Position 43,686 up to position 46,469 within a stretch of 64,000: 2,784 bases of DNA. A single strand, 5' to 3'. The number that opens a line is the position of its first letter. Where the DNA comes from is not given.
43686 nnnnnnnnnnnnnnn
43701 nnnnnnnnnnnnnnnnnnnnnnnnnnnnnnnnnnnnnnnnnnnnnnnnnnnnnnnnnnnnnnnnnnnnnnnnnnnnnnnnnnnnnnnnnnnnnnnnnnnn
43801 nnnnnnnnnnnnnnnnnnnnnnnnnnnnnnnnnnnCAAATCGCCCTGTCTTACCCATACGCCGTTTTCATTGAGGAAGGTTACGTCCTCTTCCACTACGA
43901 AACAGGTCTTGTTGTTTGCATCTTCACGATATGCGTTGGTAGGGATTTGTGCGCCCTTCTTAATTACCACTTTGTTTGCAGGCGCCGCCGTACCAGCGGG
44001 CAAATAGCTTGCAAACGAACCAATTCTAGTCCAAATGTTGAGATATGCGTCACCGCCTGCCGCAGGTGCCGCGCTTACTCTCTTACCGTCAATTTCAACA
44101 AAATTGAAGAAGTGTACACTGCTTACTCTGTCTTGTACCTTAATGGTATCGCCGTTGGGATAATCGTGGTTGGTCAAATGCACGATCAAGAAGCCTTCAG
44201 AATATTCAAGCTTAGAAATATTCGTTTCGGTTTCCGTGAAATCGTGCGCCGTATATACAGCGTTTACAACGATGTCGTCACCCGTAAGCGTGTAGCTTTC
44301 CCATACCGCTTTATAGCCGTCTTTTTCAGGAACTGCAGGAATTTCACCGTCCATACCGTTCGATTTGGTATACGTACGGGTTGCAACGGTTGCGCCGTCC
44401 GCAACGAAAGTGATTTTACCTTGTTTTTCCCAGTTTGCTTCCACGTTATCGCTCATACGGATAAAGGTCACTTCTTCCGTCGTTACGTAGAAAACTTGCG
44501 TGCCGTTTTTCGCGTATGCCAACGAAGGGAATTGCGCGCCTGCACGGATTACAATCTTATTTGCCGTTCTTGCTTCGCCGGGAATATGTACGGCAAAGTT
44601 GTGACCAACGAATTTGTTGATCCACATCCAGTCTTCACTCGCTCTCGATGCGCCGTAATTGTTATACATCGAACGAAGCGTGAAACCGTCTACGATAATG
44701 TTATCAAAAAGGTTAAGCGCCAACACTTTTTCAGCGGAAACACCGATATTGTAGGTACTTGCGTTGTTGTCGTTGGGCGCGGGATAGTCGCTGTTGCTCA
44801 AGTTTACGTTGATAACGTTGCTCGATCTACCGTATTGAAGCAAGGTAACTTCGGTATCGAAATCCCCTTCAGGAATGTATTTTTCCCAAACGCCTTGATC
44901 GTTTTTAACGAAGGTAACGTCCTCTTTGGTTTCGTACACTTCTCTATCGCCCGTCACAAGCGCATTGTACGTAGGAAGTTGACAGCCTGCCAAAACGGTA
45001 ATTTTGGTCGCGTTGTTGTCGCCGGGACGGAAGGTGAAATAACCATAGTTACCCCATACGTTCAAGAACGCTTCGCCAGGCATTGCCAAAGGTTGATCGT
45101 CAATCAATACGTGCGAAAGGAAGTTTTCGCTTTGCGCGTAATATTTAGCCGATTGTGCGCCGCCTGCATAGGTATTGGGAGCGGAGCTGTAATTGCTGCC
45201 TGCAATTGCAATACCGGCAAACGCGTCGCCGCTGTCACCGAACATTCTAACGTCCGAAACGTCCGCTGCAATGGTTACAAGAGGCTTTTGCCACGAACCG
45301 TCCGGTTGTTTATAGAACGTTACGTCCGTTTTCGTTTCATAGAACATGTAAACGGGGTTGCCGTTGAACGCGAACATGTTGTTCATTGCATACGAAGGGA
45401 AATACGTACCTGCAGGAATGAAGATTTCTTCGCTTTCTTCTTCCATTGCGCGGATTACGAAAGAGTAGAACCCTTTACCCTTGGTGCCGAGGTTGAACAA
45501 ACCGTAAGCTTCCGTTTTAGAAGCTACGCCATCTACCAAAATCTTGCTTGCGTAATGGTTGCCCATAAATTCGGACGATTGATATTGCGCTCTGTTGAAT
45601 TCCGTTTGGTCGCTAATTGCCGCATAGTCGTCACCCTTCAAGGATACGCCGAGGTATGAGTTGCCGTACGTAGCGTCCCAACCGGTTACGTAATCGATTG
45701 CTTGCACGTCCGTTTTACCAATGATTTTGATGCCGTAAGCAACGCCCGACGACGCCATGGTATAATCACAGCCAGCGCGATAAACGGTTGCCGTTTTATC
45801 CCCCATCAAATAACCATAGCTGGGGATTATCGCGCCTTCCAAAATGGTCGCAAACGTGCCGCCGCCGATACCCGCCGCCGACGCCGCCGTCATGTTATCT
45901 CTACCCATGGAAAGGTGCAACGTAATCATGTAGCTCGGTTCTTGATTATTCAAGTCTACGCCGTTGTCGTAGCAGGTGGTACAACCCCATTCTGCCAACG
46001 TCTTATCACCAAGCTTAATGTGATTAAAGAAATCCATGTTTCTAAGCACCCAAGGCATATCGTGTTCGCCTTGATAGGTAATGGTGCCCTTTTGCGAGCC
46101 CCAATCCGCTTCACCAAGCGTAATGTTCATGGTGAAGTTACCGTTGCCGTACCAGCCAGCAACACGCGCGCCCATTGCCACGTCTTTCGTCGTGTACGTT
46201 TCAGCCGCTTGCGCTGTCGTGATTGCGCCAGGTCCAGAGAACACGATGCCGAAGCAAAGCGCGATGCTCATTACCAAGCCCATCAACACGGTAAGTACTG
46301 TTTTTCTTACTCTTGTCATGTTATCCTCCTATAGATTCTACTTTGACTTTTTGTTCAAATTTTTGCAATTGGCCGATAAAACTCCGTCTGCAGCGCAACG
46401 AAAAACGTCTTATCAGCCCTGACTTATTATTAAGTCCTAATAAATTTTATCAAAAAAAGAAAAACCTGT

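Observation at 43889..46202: Roughly ten copies of an unrecognised 120-150 aa module shared by the 1964-aa and 1339-aa proteins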

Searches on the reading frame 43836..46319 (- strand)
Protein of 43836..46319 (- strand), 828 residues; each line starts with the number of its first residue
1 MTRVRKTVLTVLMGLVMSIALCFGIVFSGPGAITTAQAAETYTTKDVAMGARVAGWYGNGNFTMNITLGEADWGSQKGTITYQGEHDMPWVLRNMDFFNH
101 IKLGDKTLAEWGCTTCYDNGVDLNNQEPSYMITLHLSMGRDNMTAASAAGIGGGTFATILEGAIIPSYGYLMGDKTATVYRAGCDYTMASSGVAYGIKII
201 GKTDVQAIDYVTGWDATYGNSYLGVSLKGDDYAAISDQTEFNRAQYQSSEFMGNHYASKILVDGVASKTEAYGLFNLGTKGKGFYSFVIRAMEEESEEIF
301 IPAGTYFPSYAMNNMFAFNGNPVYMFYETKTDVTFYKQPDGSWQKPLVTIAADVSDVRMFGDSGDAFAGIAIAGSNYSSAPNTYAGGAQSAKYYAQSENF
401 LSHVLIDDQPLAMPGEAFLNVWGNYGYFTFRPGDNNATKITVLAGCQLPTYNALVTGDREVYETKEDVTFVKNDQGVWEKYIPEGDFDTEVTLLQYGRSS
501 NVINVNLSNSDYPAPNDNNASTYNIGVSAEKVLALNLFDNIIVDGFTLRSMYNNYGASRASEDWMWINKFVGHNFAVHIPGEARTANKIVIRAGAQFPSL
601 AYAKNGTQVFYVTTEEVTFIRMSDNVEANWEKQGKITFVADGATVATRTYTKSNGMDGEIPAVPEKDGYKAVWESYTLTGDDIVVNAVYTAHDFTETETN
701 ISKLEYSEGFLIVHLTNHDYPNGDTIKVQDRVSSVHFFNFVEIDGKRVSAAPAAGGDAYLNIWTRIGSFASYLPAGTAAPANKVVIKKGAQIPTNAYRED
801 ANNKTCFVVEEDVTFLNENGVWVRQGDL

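Call 12: find_homologous_proteins(query=window:43836-46319:-)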
Query seq(828 aa) (828 aa): 35 proteins with E <= 0.001 among 8000 candidates.
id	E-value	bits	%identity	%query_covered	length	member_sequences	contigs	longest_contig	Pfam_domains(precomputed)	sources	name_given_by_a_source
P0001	0.0e+0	1030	56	100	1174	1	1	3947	-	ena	-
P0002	2.0e-280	951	55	97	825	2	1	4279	-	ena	-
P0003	7.1e-250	850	52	58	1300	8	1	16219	-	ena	-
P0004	1.4e-238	812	52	57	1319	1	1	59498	-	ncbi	-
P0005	4.9e-231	787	54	57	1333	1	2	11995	-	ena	-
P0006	2.1e-230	785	52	58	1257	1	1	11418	-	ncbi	-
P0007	5.9e-224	764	53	57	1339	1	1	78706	-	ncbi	-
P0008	1.0e-222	760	50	59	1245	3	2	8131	-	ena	-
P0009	3.5e-219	748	54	80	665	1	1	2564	-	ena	-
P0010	1.6e-218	746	50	58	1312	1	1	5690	-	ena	-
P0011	1.4e-216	740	49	57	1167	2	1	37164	-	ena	-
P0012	1.4e-205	703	45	100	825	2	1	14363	-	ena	-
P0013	2.1e-199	683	45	57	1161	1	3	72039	-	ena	-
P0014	7.4e-193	661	45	58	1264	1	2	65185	-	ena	-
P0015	3.0e-186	639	54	36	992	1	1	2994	-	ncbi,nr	ncbi:MAG: hypothetical protein IIX02_05755, partial [Clostridia bacterium]|nr:hypothetical protein [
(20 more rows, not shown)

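Call 23: find_encoding_contigs(protein=P0007, flank=2000, max_places=3)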
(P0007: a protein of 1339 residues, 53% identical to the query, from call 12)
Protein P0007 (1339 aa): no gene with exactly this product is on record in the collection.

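Call 25: find_encoding_contigs(protein=P0001, flank=8000, max_places=3)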
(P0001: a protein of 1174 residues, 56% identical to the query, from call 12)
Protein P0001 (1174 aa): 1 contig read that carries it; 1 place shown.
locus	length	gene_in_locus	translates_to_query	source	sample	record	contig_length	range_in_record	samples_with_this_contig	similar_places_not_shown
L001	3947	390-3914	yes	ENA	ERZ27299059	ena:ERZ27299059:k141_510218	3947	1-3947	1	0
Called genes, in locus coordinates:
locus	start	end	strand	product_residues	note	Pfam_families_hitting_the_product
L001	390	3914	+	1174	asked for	-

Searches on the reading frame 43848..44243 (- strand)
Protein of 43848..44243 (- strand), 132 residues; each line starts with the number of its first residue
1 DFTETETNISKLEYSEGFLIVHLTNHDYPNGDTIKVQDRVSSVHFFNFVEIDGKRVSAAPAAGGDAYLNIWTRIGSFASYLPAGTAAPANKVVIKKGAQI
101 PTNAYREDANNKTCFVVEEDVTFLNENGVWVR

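Call 35: search_protein_families(library=pfam, proteins=[window:43848-44243:-], max_evalue=10)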
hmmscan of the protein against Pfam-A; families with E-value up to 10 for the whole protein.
seq(132 aa): 0 families

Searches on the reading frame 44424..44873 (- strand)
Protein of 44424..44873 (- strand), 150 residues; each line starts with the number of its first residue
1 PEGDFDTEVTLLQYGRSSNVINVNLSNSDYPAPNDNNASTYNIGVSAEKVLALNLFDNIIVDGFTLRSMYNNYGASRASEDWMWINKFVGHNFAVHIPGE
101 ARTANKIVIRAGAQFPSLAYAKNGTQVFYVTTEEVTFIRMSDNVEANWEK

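Call 35: search_protein_families(library=pfam, proteins=[window:44424-44873:-], max_evalue=10)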
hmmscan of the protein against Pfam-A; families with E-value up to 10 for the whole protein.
seq(150 aa): 2 families
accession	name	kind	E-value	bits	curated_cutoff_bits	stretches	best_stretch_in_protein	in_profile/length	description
PF21515.2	Gp6_2nd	-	0.0079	16.4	27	1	100-143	12-55/66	Baseplate wedge protein gp6, domain II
PF12783.13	Sec7-like_HUS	-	0.096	12.9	27.3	1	41-76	125-155/161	Mon2/Sec7/BIG1-like, HUS domain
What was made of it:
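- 44424..44873 (-): A module 4 (aa 483-632). The only window copy with a weak Pfam Gp6_2nd match. Gp6_2nd 16.4 bits against a cut-off of 27, at module residues 100-143 (call 35).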
